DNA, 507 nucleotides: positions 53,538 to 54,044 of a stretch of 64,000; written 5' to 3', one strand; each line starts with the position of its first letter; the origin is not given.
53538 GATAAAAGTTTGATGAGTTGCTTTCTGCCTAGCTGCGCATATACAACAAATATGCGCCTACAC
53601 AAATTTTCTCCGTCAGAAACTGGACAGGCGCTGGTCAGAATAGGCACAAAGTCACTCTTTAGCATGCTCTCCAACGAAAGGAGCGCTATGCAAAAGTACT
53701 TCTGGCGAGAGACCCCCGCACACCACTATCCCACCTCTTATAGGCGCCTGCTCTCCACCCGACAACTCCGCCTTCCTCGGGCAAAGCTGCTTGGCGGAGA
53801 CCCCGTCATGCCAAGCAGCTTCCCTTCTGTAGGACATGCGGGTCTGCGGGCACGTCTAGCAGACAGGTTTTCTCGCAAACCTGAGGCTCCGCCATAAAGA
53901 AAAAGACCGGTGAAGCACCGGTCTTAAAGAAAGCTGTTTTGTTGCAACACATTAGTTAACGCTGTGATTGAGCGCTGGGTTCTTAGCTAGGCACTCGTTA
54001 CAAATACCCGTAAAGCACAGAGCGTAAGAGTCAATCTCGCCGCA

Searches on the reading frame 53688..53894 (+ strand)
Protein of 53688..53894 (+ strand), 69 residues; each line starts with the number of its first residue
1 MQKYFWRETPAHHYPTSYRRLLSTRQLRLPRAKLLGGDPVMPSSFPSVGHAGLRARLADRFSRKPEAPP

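Call 24: find_homologous_proteins(query=window:53688-53894:+, max_evalue=10)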
Query seq(69 aa) (69 aa): 5 proteins with E <= 10 among 5 candidates.
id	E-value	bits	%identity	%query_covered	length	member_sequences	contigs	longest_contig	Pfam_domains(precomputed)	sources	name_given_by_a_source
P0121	7.6e-38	145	96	100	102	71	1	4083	-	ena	-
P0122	1.6e-37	144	97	100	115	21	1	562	-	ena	-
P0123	2.9e-36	140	93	100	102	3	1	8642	-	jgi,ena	-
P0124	1.0e-32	129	87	100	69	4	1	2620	-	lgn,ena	-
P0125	1.4e-5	43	87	33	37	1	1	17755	-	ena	-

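Call 25: search_protein_families(library=pfam, proteins=[window:53688-53894:+], max_evalue=10)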
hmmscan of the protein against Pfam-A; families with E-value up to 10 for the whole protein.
seq(69 aa): 1 family
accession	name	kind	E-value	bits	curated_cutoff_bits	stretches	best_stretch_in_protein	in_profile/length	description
PF15221.11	LEP503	-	0.037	14.5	27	1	11-36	9-34/61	Lens epithelial cell protein LEP503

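Call 26: search_protein_families(library=ncbifam, proteins=[window:53688-53894:+], max_evalue=10)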
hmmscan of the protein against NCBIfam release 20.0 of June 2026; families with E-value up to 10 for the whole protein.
seq(69 aa): 0 families

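Call 27: find_encoding_contigs(protein=P0124, flank=3000, max_places=4)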
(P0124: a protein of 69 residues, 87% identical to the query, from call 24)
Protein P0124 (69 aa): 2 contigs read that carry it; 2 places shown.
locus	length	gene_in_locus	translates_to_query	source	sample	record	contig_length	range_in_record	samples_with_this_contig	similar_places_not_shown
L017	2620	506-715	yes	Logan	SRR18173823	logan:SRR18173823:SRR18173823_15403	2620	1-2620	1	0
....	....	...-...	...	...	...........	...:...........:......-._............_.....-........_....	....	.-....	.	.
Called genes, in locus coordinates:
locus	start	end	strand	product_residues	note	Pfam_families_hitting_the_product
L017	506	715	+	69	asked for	-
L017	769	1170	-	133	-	PF01475:FUR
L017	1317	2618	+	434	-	?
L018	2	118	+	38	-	?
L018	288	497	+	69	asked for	-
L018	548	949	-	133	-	PF01475:FUR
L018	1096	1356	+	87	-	?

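Call 28: find_encoding_contigs(protein=P0125, flank=3000, max_places=3)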
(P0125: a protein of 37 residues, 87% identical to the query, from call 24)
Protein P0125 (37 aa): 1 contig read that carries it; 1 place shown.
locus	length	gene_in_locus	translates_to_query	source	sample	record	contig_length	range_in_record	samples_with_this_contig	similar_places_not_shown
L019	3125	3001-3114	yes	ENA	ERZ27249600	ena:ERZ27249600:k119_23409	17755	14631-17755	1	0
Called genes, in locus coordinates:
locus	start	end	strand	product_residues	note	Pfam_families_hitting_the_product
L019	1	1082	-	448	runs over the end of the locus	PF00206:Lyase_1, PF10397:ADSL_C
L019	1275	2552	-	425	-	PF02073:Peptidase_M29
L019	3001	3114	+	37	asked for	-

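Call 29: find_encoding_contigs(protein=P0123, flank=3000, max_places=3)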
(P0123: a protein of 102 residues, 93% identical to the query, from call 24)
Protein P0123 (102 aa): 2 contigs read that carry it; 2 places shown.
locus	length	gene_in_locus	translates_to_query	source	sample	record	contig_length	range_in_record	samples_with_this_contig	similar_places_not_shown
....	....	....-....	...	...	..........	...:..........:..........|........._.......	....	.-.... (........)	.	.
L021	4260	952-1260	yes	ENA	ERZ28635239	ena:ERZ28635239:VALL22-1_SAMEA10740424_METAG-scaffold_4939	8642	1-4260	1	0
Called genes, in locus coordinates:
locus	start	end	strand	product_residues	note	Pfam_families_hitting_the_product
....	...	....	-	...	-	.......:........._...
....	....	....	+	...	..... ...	-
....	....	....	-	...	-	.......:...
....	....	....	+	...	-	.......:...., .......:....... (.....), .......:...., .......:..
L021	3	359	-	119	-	?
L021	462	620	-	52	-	-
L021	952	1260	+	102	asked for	-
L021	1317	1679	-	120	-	PF01475:FUR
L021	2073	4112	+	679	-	PF17802:SpaA, PF18202:TQ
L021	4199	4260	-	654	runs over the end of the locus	PF04389:Peptidase_M28 (faint)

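Call 42: find_related_loci(query=A4, collection=genome_contigs, flank=4000)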
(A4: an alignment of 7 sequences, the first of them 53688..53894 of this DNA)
Query A4 (69 aa) in genome_contigs; peptide patterns used: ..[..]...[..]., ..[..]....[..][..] (x = any residue, [..] = any of these).
92 stretches matched a pattern; 66 encode a relative of the query (tblastn E <= 1e-3); 66 distinct loci.
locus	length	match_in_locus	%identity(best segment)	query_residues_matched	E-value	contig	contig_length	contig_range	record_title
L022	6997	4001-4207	100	1-69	1e-43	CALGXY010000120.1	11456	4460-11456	MAG TPA_asm: uncultured Atopobium sp. isolate ERR1474587_bin.67_CONCOCT_v1.1_MAG genome assembly, contig: ERZ651121.1206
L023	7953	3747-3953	100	1-69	1e-43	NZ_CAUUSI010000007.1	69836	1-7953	MAG: Lancefieldella parvula isolate SRR23388425_bin.27_MetaWRAP_v1.3_MAG ERZ21659787.145, whole genome shotgun sequence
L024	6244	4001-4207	100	1-69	2e-43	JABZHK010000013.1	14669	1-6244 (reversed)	MAG: Atopobium sp. isolate JCVI_30_bin.12 NODE_13_length_14669_cov_2.209772, whole genome shotgun sequence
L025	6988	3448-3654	100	1-69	2e-43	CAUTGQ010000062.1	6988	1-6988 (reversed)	MAG TPA_asm: uncultured Atopobiaceae bacterium isolate SRR17301048_bin.8_MetaWRAP_v1.3_MAG genome assembly, contig: ERZ1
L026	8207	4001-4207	100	1-69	3e-43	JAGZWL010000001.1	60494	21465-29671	MAG: Atopobium sp. isolate L2_013_122G1_dasL2_013_122G1_concoct_57 L2_013_122G1_scaffold_350, whole genome shotgun seque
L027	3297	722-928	100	1-69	3e-43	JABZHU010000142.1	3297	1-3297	MAG: Atopobium sp. isolate JCVI_49_bin.12 NODE_6544_length_3297_cov_7.860580, whole genome shotgun sequence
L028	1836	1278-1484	100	1-69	9e-44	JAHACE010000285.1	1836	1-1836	MAG: Atopobium sp. isolate L3_069_073G1_dasL3_069_073G1_maxbin2.maxbin.025sta_sub L3_069_073G1_scaffold_5920, whole geno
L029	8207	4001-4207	100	1-69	2e-43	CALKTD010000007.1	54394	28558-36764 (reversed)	MAG TPA_asm: uncultured Atopobium sp. isolate ERR589444_bin.5_CONCOCT_v1.1_MAG genome assembly, contig: ERZ772955.179, w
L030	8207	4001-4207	99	1-69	4e-43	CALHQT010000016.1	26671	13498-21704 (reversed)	MAG TPA_asm: uncultured Atopobium sp. isolate ERR589670_bin.71_CONCOCT_v1.1_MAG genome assembly, contig: ERZ773024.133,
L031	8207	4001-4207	100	1-69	3e-43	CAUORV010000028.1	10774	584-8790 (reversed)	MAG TPA_asm: uncultured Atopobium sp. isolate SRR8290117_bin.21_MetaWRAP_v1.3_MAG genome assembly, contig: ERZ14214058_1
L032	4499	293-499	100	1-69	2e-43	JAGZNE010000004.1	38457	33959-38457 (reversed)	MAG: Atopobium sp. isolate L3_108_103G1_dasL3_108_103G1_maxbin2.maxbin.042sta_sub L3_108_103G1_scaffold_351, whole genom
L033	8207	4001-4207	100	1-69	2e-43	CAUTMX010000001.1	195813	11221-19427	MAG TPA_asm: uncultured Atopobiaceae bacterium isolate ERR10228848_bin.36_MetaWRAP_v1.3_MAG genome assembly, contig: ERZ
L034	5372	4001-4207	100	1-69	2e-43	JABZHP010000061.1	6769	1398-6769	MAG: Atopobium sp. isolate JCVI_38_bin.20 NODE_61_length_6769_cov_5.629259, whole genome shotgun sequence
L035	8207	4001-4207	100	1-69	2e-43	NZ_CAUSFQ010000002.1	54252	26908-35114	MAG: Lancefieldella parvula isolate SRR15839764_bin.10_MetaWRAP_v1.3_MAG ERZ14236309.43, whole genome shotgun sequence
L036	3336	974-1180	100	1-69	5e-43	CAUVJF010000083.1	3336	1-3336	MAG TPA_asm: uncultured Atopobium sp. isolate SRR23388427_bin.37_MetaWRAP_v1.3_MAG genome assembly, contig: ERZ21659775.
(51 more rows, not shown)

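Call 47: search_protein_representatives(protein=window:53688-53894:+)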
Query: 69 residues. Proteins with E-value up to 0.001 (for the whole library): 3; up to 1e-10: 2; up to 1e-30: 1. The best 3 are listed.
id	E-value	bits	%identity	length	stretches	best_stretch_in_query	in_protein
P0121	2.4e-38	145.2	96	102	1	1-69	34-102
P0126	2.0e-19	85.4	61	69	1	1-69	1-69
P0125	4.3e-06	43.2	87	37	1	1-23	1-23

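Call 49: find_encoding_contigs(protein=P0126, flank=4000, max_places=5)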
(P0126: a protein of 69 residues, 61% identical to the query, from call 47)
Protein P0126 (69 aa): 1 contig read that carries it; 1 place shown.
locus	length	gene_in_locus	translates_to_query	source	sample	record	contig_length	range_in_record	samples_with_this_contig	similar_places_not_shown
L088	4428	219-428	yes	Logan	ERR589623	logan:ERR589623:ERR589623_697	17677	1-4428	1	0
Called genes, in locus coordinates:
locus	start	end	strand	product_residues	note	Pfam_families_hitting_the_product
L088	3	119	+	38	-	?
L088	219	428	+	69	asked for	-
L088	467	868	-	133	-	PF01475:FUR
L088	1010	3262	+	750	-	PF08341:TED (faint), PF17802:SpaA, PF18202:TQ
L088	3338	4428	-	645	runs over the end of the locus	PF04389:Peptidase_M28 (faint)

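Call 52: find_homologous_proteins(query=P0126, max_evalue=10)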
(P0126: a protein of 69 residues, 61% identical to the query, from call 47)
Query P0126 (69 aa): 1 proteins with E <= 10 among 1 candidates.
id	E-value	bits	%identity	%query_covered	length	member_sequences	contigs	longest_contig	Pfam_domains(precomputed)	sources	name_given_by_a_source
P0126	2.6e-40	153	100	100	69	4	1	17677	-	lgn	-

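Call 54: find_related_loci(query=A5, collection=metagenome_contigs, flank=2500)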
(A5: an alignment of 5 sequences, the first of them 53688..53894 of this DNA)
Query A5 (69 aa) in metagenome_contigs; peptide patterns used: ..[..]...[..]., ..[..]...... (x = any residue, [..] = any of these).
88 stretches matched a pattern; 31 encode a relative of the query (tblastn E <= 1e-3); 31 distinct loci.
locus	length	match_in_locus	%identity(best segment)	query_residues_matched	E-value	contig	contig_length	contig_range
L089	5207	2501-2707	100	1-69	7e-44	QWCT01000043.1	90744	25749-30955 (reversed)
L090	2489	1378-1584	100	1-69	6e-44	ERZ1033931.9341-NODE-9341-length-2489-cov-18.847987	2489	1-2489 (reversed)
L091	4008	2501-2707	100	1-69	6e-44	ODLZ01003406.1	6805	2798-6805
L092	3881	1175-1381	100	1-69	6e-44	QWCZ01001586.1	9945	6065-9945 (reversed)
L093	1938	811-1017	100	1-69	3e-44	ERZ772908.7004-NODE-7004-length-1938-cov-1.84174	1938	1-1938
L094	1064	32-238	100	1-69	2e-45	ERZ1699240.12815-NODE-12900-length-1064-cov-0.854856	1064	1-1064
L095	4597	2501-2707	99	1-69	2e-43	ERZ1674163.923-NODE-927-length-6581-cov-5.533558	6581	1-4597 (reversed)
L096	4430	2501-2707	99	1-69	4e-43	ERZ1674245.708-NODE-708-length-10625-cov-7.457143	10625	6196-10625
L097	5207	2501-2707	99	1-69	3e-43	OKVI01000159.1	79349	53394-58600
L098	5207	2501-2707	99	1-69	5e-43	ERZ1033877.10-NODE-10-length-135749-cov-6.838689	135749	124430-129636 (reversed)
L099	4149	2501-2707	99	1-69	5e-43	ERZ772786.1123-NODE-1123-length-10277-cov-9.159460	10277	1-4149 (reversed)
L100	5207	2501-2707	99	1-69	3e-43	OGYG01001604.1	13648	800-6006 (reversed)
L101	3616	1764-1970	97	1-69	5e-43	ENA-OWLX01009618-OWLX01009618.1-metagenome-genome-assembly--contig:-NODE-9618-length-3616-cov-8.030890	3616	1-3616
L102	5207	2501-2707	96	1-69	1e-42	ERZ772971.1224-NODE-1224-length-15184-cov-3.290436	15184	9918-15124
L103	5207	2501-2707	96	1-69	8e-43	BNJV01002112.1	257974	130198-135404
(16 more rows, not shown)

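Call 59: predict_structure(alignment_id=A5)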
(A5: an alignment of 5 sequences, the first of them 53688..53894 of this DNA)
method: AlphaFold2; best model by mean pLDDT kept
length: 69 residues; sequences in the alignment: 5
mean_pLDDT: 52.7   pTM: 0.16
mean pLDDT of the five models: 52.7, 50.7, 47.0, 46.8, 46.0
residues with pLDDT >= 90: 0; 70-90: 0; 50-70: 47; < 50: 22
segments of 3 or more residues with pLDDT < 50: 18-20, 24-33, 36-38
pLDDT, mean of each block of 10 residues (from residue 1): 55 51 49 49 51 57 56
secondary structure, 60 per line:
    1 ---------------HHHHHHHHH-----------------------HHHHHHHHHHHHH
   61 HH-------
elements in order: H16-24 H48-62

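Call 62: search_protein_families(library=phrogs, proteins=[window:53688-53894:+, P0126], max_evalue=1)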
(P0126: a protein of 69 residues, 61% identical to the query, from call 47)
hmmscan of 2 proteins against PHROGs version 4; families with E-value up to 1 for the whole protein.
seq(69 aa): 0 families

P0126 (69 aa): 0 families

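Call 63: search_protein_families(library=padloc, proteins=[window:53688-53894:+, P0126], max_evalue=1)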
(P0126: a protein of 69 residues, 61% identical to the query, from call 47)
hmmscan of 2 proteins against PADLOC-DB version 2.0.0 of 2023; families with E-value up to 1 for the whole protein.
seq(69 aa): 0 families

P0126 (69 aa): 0 families

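Call 64: search_solved_structures(query=A5, max_evalue=1)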
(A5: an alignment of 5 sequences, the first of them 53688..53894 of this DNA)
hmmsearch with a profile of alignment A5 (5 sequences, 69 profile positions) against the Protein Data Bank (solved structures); distinct sequences matched with E-value up to 1: 0.

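Call 72: list_cluster_members(proteins=[window:53688-53894:+, P0121, P0122, P0124])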
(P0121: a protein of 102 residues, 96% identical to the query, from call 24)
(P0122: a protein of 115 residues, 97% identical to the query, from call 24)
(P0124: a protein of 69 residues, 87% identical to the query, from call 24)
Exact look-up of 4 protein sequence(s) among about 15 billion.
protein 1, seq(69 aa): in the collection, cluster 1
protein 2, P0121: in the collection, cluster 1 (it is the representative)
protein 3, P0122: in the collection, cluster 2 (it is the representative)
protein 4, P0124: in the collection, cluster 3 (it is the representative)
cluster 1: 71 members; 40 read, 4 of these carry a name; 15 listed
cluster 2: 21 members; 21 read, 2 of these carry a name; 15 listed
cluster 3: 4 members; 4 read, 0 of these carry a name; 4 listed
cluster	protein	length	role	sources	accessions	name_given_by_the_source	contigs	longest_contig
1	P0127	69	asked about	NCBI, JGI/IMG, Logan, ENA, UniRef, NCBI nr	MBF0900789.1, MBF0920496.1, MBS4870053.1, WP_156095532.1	MAG: hypothetical protein KHZ76_00890 [Atopobium sp.] | hypothetical protein n=1 Tax=Lancefieldella parvula TaxID=1382 RepID=UPI0012E0B4E1 | hypothetical protein [Lancefieldella parvula]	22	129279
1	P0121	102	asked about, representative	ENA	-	-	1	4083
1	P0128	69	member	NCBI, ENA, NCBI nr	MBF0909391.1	MAG: hypothetical protein HXK33_04340 [Atopobium sp.] | hypothetical protein [Atopobium sp.]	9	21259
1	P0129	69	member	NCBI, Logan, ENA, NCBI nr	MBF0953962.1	MAG: hypothetical protein HXK28_01320 [Atopobium sp.] | hypothetical protein [Atopobium sp.]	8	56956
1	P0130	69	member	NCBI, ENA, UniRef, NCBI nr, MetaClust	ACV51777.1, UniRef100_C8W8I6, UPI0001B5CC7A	hypothetical protein Apar_1353 [Lancefieldella parvula DSM 20469] | Uncharacterized protein n=1 Tax=Lancefieldella parvula (strain ATCC 33793 / DSM 20469 / ... | status=active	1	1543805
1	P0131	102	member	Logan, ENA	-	-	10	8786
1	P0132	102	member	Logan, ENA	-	-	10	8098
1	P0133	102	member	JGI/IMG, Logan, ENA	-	-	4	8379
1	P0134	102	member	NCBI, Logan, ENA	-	-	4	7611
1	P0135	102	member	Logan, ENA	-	-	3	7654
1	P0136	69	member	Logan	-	-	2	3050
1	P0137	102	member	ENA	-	-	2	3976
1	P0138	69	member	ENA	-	-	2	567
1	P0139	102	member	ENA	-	-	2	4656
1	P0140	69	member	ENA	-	-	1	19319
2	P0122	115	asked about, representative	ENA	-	-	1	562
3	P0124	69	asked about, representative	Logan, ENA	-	-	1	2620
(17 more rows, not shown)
